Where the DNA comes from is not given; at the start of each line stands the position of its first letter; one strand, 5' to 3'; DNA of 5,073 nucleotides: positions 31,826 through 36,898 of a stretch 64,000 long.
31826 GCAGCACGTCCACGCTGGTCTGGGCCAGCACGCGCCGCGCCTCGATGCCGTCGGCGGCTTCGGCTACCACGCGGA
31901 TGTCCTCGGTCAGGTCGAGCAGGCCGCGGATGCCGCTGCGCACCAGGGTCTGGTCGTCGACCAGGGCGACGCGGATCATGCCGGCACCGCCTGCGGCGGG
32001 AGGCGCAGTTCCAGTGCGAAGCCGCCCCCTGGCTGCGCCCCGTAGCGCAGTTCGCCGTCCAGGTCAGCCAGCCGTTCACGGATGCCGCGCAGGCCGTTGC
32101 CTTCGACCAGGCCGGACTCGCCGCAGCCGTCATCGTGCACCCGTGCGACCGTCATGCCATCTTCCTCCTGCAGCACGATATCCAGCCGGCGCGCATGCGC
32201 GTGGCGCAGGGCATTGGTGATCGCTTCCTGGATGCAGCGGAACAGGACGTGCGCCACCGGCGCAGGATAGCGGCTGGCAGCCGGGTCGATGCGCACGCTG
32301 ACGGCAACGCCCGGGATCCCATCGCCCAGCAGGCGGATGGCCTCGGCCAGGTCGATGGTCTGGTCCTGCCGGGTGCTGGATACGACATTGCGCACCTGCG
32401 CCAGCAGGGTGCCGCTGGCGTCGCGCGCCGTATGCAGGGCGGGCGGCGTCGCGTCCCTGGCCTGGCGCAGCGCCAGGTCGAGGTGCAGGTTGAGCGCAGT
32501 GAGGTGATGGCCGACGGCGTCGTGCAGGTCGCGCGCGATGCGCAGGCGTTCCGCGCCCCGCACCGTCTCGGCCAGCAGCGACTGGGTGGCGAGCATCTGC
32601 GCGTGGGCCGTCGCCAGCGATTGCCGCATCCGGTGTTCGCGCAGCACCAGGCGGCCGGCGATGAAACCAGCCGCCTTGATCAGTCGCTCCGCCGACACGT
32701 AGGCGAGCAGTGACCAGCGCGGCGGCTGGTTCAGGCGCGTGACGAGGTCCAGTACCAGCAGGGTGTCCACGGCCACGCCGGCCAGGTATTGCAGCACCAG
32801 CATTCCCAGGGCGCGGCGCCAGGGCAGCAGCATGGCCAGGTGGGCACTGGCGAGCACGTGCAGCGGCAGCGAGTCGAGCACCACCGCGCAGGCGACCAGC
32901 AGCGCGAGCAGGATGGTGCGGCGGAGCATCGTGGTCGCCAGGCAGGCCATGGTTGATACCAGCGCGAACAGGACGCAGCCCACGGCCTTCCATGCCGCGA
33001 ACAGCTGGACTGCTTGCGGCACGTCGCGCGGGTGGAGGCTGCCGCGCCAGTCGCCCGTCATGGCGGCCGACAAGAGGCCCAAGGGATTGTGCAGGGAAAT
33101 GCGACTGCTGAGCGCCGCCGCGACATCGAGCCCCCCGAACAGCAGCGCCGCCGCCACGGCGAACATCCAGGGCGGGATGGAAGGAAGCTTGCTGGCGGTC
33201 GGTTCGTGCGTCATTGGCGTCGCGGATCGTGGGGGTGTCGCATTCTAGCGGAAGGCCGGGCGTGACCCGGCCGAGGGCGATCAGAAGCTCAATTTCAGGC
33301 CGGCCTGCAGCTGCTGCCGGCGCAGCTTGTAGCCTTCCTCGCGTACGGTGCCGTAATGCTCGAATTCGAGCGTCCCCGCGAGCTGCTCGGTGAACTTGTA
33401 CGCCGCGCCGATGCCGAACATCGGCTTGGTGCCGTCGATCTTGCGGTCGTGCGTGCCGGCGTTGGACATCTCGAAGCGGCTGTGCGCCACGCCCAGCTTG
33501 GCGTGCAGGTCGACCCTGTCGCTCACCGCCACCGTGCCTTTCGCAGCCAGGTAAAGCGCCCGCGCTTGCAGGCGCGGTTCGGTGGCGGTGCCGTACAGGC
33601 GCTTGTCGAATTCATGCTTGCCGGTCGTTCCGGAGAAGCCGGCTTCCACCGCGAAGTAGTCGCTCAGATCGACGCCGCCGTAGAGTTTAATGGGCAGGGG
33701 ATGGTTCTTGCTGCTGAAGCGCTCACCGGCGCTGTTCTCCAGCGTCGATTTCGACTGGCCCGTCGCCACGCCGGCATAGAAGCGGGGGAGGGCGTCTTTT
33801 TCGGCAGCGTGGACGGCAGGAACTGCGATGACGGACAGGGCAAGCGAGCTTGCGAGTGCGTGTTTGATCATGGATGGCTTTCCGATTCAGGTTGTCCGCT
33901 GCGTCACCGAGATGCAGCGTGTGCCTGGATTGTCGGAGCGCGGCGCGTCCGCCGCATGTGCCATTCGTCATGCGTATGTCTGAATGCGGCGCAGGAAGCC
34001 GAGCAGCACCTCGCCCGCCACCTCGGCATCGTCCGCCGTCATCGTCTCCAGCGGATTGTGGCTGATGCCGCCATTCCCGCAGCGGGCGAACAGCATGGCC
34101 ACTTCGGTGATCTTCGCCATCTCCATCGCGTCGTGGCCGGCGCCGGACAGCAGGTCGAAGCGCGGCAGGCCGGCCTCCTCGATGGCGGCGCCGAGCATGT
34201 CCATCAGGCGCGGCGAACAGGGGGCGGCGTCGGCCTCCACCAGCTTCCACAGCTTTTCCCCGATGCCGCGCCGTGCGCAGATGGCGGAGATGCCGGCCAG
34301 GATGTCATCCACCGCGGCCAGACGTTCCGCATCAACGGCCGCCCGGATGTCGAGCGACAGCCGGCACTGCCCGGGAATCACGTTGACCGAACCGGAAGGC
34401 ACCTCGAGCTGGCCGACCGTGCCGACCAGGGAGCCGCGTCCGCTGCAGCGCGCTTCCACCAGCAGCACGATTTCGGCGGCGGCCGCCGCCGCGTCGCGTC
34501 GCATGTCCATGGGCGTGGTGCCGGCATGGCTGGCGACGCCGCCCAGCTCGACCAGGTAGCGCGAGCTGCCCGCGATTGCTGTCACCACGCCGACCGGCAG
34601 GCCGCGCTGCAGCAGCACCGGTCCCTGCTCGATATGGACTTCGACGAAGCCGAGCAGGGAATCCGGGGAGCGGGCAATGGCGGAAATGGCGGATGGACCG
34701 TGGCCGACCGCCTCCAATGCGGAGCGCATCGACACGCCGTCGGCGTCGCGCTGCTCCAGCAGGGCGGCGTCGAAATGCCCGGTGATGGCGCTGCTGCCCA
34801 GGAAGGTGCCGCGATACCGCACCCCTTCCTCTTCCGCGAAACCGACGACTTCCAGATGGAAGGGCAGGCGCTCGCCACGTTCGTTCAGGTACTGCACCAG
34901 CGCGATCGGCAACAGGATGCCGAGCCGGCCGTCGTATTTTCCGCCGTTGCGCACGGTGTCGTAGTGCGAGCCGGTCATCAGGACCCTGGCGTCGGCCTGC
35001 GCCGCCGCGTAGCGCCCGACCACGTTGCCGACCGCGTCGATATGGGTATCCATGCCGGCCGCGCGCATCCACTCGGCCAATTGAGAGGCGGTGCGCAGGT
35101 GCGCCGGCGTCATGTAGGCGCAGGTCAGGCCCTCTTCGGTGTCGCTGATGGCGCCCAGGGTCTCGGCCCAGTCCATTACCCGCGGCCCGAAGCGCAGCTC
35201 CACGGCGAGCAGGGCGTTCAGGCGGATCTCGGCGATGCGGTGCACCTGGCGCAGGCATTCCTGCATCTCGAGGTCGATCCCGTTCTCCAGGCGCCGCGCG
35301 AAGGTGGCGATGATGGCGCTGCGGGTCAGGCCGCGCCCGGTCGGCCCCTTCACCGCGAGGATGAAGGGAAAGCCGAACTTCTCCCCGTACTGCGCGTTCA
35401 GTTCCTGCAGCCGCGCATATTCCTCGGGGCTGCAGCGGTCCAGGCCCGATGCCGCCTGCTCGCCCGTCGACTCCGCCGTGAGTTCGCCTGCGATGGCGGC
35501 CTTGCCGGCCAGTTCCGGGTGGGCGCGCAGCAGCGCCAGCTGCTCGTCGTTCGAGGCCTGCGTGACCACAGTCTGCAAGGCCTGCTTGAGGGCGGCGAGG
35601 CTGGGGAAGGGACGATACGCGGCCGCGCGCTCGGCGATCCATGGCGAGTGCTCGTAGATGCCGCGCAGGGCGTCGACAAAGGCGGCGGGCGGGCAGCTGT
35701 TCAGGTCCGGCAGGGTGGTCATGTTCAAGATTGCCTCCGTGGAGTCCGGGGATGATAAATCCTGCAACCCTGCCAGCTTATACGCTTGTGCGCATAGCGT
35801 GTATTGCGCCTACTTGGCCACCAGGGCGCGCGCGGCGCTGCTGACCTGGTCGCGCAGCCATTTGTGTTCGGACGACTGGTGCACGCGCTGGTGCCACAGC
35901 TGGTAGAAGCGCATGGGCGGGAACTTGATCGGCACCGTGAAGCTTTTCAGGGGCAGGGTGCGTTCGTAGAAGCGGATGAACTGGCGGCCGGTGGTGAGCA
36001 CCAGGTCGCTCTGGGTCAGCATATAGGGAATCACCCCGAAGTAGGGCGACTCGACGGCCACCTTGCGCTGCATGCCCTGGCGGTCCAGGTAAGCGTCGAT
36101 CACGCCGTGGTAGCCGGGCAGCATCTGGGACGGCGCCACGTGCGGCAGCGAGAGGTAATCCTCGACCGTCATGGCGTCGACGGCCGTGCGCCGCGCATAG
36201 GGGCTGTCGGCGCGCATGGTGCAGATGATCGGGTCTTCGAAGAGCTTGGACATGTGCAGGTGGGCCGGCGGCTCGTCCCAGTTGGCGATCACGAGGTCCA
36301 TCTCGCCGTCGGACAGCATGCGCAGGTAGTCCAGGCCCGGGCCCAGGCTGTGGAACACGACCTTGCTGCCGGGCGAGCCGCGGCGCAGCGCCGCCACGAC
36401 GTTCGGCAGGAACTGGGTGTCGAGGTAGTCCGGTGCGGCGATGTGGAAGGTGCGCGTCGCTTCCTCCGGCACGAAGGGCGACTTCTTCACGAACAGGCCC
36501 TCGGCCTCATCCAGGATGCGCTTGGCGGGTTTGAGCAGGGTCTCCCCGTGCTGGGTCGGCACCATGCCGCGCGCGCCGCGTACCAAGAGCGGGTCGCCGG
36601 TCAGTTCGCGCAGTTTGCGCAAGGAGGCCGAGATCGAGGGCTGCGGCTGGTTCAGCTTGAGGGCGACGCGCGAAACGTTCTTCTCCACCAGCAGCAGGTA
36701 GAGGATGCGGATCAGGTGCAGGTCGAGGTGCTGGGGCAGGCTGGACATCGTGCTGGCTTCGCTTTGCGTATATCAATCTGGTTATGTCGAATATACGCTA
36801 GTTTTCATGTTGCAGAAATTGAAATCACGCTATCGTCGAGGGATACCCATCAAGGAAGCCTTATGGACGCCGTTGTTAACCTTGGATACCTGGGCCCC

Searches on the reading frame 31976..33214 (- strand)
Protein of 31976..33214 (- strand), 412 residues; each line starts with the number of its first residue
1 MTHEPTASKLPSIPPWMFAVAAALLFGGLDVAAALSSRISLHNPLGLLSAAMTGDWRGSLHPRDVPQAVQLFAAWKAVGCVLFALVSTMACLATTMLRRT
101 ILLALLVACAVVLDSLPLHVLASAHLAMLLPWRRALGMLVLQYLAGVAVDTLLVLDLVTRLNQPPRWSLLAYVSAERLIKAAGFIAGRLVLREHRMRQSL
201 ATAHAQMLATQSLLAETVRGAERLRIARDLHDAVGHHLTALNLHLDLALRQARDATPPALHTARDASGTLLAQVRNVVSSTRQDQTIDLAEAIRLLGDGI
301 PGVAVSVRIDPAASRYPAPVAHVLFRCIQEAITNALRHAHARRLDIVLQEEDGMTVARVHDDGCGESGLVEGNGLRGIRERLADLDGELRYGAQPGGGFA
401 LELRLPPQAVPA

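Call 40: search_protein_families(library=pfam, proteins=[window:31976-33214:-], max_evalue=0.00001)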
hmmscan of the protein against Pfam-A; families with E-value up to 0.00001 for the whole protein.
window:31976-33214:- (412 aa): 2 families
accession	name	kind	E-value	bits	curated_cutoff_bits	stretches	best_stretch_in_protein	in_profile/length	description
PF07730.19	HisKA_3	-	1.9e-13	51.2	24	1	222-284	1-66/68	Histidine kinase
PF02518.31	HATPase_c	-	3.4e-08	34.3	26.4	1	324-408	6-110/111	Histidine kinase-, DNA gyrase B-, and HSP90-like ATPase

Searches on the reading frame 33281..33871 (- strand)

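Call 81: search_protein_families(library=pfam, proteins=[window:33281-33871:-], max_evalue=0.001)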
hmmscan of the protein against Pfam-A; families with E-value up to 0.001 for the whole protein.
window:33281-33871:- (196 aa): 2 families
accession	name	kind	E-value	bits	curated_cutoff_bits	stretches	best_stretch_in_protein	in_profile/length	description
PF13505.12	OMP_b-brl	-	1.9e-21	77.5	28.7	1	10-196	4-175/175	Outer membrane protein beta-barrel domain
PF01389.23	OmpA_membrane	-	8.8e-13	48.8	21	1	30-180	5-156/180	OmpA-like transmembrane domain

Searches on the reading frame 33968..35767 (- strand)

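Call 40: search_protein_families(library=pfam, proteins=[window:33968-35767:-], max_evalue=0.00001)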
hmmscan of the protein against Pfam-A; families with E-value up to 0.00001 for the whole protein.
window:33968-35767:- (599 aa): 2 families
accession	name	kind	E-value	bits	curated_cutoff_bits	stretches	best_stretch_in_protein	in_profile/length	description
PF09349.15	OHCU_decarbox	-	1.8e-48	165.5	24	1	23-184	1-155/155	OHCU decarboxylase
PF01546.33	Peptidase_M20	-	1.5e-15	58.1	24.6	1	265-593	2-205/206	Peptidase family M20/M25/M40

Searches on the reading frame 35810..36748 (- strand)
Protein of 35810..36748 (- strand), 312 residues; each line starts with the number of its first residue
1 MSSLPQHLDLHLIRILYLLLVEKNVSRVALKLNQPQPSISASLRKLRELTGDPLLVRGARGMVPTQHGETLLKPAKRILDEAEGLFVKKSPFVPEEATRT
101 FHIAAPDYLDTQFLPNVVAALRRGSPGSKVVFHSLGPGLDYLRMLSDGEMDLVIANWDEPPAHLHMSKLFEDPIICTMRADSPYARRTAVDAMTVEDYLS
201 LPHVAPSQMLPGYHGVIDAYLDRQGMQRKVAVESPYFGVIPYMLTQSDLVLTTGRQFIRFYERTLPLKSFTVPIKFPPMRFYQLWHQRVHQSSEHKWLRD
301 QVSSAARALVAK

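Call 40: search_protein_families(library=pfam, proteins=[window:35810-36748:-], max_evalue=0.00001)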
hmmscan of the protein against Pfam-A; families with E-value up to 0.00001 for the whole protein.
window:35810-36748:- (312 aa): 2 families
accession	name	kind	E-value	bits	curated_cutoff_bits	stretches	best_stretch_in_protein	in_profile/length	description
PF03466.25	LysR_substrate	-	3.2e-20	72.8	28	1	96-305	3-207/209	LysR substrate binding domain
PF00126.33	HTH_1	-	1e-11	45.1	26.6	1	11-69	2-60/60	Bacterial regulatory helix-turn-helix protein, lysR family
